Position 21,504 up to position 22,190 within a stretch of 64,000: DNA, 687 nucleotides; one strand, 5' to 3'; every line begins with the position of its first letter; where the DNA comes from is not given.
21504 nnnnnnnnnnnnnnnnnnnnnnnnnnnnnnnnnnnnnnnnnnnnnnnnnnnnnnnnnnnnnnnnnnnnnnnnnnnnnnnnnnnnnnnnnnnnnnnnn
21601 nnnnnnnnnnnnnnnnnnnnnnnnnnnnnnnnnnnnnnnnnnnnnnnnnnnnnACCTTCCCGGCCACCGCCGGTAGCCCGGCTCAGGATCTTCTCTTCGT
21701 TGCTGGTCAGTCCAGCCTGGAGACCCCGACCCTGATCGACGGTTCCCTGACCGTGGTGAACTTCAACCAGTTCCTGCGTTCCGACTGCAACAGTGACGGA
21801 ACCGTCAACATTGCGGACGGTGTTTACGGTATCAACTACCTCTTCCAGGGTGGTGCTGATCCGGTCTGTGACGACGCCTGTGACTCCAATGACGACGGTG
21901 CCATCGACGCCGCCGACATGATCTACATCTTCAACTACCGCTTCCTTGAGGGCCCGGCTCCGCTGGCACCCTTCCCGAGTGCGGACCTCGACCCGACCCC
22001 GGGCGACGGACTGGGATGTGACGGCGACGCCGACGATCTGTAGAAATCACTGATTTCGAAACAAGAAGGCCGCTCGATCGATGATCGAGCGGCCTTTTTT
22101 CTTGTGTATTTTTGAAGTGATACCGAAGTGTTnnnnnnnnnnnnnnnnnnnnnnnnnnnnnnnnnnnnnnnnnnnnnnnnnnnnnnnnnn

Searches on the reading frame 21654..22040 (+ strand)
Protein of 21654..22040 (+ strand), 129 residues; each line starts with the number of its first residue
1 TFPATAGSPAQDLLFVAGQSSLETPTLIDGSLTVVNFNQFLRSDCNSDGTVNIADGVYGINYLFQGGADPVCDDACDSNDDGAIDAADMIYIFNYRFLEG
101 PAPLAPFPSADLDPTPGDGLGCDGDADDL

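Call 4: search_protein_families(library=ncbifam, max_evalue=1, proteins=[window:21654-22040:+])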
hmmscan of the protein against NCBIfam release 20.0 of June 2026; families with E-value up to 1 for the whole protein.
seq(129 aa): 1 family
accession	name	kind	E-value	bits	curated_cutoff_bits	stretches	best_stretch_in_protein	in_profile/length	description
NF049990.1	CellobisidaseCelK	equivalog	0.017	13.3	1700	1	38-95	825-881/889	cellulose 1,4-beta-cellobiosidase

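Call 5: search_protein_families(library=pfam, max_evalue=1, proteins=[window:21654-22040:+])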
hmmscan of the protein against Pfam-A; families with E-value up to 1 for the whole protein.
seq(129 aa): 4 families
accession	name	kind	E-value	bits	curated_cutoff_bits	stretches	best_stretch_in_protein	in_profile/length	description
PF00404.24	Dockerin_1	-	2e-06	28.3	22.9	1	43-92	2-52/57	Dockerin type I domain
PF13405.12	EF-hand_6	-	0.028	14.6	25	1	75-94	8-27/30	EF-hand domain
PF13499.12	EF-hand_7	-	0.12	13.2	30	0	75-91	10-26/67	EF-hand domain pair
PF00036.39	EF-hand_1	-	0.69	10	25.4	0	76-93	9-26/29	EF hand domain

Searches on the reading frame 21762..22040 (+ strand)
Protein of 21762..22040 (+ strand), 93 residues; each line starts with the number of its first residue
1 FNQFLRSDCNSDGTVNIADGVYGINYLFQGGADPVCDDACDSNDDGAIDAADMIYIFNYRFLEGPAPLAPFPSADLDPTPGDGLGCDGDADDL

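Call 66: find_homologous_proteins(query=window:21762-22040:+, max_evalue=0.001)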
Query seq(93 aa) (93 aa): 8 proteins with E <= 0.001 among 8 candidates.
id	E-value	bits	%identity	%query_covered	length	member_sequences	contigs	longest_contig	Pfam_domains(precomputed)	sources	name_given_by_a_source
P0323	7.2e-45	169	81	100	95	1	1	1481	-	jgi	jgi:hypothetical protein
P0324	5.3e-44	167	80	100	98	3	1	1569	PF00404.25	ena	-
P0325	5.9e-43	163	78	100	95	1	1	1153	-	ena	-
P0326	2.8e-32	129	70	97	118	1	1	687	-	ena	-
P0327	1.8e-26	110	96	58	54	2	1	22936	-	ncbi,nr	ncbi:MAG: hypothetical protein GWP38_07160, partial [Planctomycetia bacterium]|nr:hypothetical prote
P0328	3.4e-21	93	59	85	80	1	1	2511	-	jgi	jgi:hypothetical protein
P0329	1.1e-13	69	85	44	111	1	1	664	-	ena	-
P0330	3.0e-11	61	47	83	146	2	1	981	-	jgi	jgi:hypothetical protein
